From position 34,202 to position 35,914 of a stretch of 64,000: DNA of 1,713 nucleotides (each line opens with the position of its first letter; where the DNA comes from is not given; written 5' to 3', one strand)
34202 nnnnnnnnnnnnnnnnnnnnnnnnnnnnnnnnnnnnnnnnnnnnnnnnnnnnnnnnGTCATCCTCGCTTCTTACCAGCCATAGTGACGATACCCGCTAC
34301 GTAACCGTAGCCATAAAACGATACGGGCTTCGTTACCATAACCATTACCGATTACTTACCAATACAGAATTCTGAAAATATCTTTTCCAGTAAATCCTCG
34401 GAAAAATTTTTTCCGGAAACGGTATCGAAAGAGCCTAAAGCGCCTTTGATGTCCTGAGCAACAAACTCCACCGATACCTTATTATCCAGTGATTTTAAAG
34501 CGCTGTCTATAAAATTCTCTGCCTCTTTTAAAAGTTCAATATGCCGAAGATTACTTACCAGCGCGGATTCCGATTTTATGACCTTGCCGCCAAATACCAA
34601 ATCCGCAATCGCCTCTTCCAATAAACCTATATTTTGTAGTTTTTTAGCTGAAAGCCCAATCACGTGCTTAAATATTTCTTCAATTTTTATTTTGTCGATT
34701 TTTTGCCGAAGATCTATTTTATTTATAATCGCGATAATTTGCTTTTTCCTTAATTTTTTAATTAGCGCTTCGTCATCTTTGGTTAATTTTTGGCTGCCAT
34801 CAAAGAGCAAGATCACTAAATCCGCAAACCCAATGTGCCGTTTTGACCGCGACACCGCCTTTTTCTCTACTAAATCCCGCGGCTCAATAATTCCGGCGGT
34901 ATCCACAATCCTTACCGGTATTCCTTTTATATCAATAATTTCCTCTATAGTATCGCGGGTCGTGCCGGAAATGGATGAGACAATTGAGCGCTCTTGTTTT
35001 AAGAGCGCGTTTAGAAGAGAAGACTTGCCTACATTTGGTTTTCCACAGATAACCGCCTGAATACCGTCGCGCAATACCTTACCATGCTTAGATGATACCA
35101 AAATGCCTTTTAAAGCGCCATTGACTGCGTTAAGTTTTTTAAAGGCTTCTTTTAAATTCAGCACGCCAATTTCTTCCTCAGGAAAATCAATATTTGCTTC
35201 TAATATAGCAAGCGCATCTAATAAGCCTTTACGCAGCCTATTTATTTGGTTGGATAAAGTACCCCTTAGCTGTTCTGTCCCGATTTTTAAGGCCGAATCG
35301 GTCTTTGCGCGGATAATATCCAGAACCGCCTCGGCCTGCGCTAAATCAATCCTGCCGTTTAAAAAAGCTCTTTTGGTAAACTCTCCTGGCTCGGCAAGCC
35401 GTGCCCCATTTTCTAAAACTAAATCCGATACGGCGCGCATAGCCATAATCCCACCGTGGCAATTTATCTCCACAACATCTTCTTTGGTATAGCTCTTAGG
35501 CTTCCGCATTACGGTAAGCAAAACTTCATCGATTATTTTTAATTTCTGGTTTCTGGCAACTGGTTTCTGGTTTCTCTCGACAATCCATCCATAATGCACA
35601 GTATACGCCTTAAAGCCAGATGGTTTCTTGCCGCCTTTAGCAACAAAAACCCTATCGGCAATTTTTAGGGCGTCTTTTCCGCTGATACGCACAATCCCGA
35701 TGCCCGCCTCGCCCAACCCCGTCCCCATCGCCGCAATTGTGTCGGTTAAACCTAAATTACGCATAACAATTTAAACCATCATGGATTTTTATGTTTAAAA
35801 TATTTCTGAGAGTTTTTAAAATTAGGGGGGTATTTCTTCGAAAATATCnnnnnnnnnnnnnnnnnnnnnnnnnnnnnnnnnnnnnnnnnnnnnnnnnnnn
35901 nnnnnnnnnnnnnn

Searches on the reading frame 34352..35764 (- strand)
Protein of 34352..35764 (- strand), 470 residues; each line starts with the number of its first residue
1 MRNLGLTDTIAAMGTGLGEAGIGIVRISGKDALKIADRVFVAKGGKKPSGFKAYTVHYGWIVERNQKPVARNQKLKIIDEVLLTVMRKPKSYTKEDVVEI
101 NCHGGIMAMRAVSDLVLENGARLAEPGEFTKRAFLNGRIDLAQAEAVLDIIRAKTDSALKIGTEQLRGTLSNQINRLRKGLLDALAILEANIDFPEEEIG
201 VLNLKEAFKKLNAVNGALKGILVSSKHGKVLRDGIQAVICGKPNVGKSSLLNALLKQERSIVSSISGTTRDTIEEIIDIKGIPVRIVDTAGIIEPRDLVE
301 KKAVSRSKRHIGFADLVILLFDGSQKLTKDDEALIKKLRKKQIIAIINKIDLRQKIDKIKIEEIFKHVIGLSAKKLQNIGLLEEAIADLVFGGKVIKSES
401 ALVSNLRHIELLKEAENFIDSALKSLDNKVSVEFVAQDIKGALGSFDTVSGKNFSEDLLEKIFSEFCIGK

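Call 68: search_protein_families(library=pfam, proteins=[window:34352-35764:-], max_evalue=0.00001)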
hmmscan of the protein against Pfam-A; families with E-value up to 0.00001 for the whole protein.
window:34352-35764:- (470 aa): 4 families
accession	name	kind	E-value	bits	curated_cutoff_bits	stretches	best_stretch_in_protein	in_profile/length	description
PF12631.12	MnmE_helical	-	1.2e-52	179.6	40.1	1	141-467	1-211/211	MnmE helical domain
PF10396.14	TrmE_N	-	1.7e-41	141.6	29.8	1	9-138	1-117/117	GTP-binding protein TrmE N-terminus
PF01926.29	MMR_HSR1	-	6.7e-27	94.3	21.9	1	237-349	2-113/113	50S ribosome-binding GTPase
PF02421.24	FeoB_N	-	6.7e-10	39.1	27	1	236-385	2-155/156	Ferrous iron transport protein B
